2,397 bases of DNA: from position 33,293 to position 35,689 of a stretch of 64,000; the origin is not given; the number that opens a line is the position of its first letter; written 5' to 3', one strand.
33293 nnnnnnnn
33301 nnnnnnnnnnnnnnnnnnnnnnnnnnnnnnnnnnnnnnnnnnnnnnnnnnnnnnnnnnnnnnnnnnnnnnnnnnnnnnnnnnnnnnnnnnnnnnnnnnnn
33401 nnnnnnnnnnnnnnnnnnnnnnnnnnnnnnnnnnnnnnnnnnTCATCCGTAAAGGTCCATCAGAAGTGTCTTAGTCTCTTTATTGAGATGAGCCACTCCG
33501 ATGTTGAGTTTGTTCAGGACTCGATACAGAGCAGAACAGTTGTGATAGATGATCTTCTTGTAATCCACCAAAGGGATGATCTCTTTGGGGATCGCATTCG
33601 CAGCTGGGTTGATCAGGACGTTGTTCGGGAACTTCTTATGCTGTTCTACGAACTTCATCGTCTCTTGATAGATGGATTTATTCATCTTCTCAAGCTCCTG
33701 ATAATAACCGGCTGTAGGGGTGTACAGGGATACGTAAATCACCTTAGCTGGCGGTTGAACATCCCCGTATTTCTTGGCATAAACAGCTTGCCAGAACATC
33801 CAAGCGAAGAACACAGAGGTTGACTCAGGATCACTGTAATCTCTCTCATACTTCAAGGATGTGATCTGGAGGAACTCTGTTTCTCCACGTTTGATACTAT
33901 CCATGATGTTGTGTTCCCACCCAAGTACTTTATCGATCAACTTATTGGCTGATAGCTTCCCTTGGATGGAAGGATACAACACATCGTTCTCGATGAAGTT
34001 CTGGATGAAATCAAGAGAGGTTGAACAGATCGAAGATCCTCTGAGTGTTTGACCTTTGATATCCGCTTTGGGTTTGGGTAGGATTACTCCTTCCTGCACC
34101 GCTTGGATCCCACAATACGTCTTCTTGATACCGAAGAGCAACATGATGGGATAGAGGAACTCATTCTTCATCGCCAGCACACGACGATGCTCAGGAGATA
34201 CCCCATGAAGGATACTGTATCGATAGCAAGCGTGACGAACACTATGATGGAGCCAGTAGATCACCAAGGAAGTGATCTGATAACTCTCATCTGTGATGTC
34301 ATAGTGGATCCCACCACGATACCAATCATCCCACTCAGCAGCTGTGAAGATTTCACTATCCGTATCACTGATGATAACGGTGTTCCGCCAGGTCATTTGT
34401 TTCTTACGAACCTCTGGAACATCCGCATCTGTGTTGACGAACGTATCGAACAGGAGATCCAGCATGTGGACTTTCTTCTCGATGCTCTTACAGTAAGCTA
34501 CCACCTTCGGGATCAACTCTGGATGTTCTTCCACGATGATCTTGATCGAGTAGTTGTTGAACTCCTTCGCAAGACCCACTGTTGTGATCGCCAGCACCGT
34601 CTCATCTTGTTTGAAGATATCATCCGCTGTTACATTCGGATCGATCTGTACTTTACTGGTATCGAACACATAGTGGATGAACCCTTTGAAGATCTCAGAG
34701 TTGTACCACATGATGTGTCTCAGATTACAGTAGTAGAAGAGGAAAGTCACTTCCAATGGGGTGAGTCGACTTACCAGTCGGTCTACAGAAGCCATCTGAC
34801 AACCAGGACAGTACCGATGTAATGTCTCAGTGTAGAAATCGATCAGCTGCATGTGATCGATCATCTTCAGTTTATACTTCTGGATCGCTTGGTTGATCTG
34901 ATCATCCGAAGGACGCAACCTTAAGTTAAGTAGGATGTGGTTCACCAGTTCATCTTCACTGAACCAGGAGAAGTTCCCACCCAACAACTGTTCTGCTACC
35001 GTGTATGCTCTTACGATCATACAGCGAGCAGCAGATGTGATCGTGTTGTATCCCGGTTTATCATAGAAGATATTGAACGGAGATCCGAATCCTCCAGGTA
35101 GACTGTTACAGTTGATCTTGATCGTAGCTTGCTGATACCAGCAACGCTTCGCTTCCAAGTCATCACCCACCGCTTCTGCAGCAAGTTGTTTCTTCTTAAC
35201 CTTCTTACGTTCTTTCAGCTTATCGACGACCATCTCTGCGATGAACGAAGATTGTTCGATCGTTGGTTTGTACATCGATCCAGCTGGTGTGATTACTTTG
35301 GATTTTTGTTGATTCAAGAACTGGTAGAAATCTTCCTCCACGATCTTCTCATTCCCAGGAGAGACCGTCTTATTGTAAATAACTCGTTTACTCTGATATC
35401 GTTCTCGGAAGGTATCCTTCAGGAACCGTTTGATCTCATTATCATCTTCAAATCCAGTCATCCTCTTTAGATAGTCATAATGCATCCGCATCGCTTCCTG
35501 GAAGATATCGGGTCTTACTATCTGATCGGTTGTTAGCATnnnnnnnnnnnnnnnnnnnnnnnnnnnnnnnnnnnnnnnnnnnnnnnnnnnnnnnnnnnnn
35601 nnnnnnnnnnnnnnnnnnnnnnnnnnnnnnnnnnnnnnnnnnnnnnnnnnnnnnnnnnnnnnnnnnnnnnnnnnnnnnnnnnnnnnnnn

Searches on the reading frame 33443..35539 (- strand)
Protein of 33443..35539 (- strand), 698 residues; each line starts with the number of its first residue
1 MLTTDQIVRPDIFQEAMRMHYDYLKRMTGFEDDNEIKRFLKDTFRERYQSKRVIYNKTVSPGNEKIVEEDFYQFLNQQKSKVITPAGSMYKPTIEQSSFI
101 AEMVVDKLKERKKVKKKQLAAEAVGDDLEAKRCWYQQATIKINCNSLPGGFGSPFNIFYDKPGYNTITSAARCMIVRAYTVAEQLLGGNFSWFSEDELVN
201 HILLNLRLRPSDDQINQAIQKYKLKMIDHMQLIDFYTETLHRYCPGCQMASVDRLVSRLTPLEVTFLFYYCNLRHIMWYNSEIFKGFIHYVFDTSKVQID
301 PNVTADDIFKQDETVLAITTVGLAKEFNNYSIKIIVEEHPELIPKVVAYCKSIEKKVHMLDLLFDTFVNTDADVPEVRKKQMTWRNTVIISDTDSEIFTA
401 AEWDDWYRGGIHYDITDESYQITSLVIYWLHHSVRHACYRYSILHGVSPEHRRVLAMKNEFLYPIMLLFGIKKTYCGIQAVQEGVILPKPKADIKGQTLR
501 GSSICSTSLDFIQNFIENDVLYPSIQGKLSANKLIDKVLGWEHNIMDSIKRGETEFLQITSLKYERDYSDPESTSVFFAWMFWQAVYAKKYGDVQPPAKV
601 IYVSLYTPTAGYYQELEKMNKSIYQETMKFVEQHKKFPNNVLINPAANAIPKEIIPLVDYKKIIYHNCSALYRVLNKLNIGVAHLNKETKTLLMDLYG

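Call 9: search_protein_families(library=pfam, proteins=[window:33443-35539:-], max_evalue=0.01)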
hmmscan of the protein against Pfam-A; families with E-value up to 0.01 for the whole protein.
window:33443-35539:- (698 aa): 2 families
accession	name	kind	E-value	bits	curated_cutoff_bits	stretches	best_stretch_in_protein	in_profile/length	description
PF20286.3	divDNApol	-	3.5e-105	353.2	25.7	1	11-697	11-705/705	Divergent Family B DNA polymerase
PF00136.26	DNA_pol_B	-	4.4e-08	32.8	23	1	79-184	99-201/453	DNA polymerase family B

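Call 12: search_dna_similar(query=window:33443-35539:-, collection=phages, mode=protein, max_evalue=0.00001, max_rows=20)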
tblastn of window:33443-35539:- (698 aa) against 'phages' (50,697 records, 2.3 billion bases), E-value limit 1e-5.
Records with a match: 314; places in all: 314; records where one place covers at least 80% of the query: 259.
Best place of each record, by identity: <60% 314.
By first word of the organism name: Pseudomonas 81; Erwinia 62; Salmonella 24; Vibrio 23; Serratia 21; Aeromonas 19; Klebsiella 16; Ralstonia 13; Bacillus 9; Staphylococcus 9; and 18 more.
By host as written in the record: Erwinia amylovora 35; Pseudomonas aeruginosa 32; - 30; Erwinia amylovora ATCC 29780 19; Klebsiella pneumoniae 14; Aeromonas hydrophila 9; Pseudomonas aeruginosa PAO1 8; Ralstonia solanacearum 6; and 88 more.
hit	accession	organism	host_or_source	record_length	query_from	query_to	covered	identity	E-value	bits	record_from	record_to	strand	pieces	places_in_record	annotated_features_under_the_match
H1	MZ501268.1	Erwinia phage AH06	Erwinia billingiae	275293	22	695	97%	27.0%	7e-43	173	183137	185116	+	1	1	237: DNA polymerase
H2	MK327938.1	Escherichia phage vB_EcoM_Goslar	Escherichia coli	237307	11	696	98%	25.9%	2e-43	175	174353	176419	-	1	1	hypothetical protein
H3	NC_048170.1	Escherichia phage vB_EcoM_Goslar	Escherichia coli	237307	11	696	98%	25.9%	2e-43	175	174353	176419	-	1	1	DNA polymerase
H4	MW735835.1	Pseudomonas phage pPa_SNUABM_DT01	Pseudomonas aeruginosa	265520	1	697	100%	25.2%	5e-36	152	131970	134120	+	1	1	putative DNA polymerase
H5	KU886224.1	Erwinia phage vB_EamM_RAY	Erwinia amylovora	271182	22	695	97%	25.8%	6e-43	173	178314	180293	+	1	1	putative DNA polymerase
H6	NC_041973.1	Erwinia phage vB_EamM_RAY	Erwinia amylovora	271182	22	695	97%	25.8%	6e-43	173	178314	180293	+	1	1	DNA polymerase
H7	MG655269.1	Erwinia phage vB_EamM_MadMel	Erwinia amylovora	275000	22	695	97%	25.8%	8e-43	173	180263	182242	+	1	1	hypothetical protein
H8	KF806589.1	Erwinia phage Ea35-70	Erwinia amylovora strain Ea29-7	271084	22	695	97%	25.8%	8e-43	173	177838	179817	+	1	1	hypothetical protein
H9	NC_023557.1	Erwinia phage Ea35-70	Erwinia amylovora strain Ea29-7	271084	22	695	97%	25.8%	8e-43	173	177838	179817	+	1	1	DNA polymerase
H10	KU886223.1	Erwinia phage vB_EamM_Simmy50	Erwinia amylovora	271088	22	695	97%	25.8%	8e-43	173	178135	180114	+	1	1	hypothetical protein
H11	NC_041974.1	Erwinia phage vB_EamM_Simmy50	Erwinia amylovora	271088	22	695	97%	25.8%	8e-43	173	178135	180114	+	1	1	DNA polymerase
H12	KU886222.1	Erwinia phage vB_EamM_Special G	Erwinia amylovora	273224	22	695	97%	25.8%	8e-43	173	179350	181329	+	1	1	223: hypothetical protein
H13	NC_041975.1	Erwinia phage vB_EamM_Special G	Erwinia amylovora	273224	22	695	97%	25.8%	8e-43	173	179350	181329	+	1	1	223: DNA polymerase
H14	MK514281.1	Erwinia phage Rebecca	Erwinia amylovora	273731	22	695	97%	25.8%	8e-43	173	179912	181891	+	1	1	hypothetical protein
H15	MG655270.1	Erwinia phage vB_EamM_Mortimer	Erwinia amylovora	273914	22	695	97%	25.8%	8e-43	173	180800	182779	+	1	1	hypothetical protein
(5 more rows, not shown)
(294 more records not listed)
